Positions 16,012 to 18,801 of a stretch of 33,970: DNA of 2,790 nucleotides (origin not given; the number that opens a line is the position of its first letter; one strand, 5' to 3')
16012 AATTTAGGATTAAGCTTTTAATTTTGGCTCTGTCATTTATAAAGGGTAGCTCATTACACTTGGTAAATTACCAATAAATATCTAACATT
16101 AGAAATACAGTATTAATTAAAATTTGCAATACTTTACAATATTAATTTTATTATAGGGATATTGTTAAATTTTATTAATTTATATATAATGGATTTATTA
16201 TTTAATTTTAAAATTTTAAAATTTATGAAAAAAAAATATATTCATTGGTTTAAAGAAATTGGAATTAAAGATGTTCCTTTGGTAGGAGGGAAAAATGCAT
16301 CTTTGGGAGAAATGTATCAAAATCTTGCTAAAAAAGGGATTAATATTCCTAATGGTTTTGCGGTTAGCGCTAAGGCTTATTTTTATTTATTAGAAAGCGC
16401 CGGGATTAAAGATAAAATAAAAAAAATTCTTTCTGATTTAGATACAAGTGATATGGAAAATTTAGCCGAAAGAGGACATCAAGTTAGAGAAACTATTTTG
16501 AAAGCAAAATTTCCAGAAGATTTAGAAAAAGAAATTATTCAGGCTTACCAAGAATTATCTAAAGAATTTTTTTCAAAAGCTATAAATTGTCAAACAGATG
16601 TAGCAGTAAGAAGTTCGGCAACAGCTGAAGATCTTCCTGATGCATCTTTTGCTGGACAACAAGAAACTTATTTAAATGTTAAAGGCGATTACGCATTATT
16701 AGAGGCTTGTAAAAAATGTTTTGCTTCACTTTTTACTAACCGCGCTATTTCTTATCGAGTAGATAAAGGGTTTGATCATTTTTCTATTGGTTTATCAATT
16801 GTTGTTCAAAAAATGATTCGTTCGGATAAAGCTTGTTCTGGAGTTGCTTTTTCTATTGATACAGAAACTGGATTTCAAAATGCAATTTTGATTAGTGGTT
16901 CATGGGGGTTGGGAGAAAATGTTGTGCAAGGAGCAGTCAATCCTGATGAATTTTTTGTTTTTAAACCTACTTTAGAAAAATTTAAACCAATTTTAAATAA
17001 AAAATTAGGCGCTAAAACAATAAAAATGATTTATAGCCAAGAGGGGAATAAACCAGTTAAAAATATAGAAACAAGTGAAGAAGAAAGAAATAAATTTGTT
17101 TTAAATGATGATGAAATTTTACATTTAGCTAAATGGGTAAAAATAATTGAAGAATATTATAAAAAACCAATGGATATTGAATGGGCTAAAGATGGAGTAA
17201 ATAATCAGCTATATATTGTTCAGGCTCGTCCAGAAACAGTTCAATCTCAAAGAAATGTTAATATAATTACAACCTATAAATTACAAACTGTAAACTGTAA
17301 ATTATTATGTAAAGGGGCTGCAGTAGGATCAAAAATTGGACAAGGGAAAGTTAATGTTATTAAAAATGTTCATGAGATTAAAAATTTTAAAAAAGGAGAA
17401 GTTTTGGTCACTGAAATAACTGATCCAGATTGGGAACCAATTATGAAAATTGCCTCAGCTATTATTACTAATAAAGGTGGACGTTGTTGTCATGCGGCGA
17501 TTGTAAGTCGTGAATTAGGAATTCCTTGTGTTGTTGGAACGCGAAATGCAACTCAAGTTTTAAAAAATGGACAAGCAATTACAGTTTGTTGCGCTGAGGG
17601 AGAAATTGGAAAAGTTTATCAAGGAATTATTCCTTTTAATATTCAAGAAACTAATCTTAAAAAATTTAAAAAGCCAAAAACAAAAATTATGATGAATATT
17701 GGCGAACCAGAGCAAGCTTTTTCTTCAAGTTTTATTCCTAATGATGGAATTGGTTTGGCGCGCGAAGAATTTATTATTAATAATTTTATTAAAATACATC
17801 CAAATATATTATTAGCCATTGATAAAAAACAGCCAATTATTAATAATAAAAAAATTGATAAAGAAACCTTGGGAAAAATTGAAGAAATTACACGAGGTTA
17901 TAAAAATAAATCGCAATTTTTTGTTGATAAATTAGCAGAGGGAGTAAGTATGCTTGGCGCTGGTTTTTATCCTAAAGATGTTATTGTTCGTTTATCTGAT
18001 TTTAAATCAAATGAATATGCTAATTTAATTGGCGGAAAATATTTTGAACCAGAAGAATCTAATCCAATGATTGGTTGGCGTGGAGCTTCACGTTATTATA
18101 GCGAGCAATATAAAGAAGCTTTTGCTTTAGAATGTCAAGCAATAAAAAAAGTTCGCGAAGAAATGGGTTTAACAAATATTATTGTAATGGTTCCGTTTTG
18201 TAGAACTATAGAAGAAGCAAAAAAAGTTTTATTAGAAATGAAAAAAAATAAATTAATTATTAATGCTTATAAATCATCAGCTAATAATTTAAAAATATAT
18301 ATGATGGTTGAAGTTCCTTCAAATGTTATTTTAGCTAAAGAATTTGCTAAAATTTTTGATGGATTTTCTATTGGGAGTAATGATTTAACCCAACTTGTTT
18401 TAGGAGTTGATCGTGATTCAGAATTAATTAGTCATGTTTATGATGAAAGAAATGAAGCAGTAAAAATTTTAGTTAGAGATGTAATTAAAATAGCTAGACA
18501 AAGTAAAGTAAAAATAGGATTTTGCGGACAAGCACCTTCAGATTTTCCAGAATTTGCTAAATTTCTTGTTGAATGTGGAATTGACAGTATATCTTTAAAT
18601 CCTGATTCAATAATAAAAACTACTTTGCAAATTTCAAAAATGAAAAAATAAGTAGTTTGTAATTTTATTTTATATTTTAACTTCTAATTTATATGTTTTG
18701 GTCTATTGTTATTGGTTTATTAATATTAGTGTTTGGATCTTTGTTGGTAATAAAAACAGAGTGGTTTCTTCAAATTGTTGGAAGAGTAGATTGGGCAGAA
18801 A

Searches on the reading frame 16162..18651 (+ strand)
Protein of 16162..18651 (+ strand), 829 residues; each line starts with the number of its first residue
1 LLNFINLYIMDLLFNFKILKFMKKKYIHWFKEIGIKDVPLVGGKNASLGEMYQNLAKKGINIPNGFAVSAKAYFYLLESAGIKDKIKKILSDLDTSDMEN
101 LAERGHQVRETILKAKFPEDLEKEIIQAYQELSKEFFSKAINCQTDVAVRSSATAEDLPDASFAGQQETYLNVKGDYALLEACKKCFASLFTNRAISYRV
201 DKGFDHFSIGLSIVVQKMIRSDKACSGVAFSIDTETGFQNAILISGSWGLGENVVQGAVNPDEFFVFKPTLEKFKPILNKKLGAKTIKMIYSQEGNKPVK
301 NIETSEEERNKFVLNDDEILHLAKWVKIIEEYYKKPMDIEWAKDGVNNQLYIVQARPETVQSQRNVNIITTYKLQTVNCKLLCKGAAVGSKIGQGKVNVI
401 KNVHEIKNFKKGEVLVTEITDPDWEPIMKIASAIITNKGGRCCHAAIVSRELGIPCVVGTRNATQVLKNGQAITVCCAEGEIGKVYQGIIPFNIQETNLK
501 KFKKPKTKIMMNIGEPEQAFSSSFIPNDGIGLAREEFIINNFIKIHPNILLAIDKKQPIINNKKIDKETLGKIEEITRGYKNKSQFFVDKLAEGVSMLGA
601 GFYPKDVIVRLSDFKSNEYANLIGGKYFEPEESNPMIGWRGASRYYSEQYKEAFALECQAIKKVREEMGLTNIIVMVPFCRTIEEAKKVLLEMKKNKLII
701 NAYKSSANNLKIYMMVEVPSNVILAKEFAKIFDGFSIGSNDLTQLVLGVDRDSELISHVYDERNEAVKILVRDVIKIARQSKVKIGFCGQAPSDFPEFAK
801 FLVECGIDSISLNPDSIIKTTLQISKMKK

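Call 11: search_protein_families(library=pfam, proteins=[window:16162-18651:+], max_evalue=0.001)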
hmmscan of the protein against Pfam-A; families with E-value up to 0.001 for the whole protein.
window:16162-18651:+ (829 aa): 3 families
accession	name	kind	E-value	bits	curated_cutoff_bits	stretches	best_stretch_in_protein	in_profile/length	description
PF01326.24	PPDK_N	-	5.4e-126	420.8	27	1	39-370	2-321/328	Pyruvate phosphate dikinase, AMP/ATP-binding domain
PF02896.24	PEP-utilizers_C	-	2.5e-63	214.4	22.8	1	504-827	17-291/293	PEP-utilising enzyme, PEP-binding domain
PF00391.29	PEP-utilizers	-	2.3e-25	88.4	23.1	1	409-480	1-72/72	PEP-utilising enzyme, mobile domain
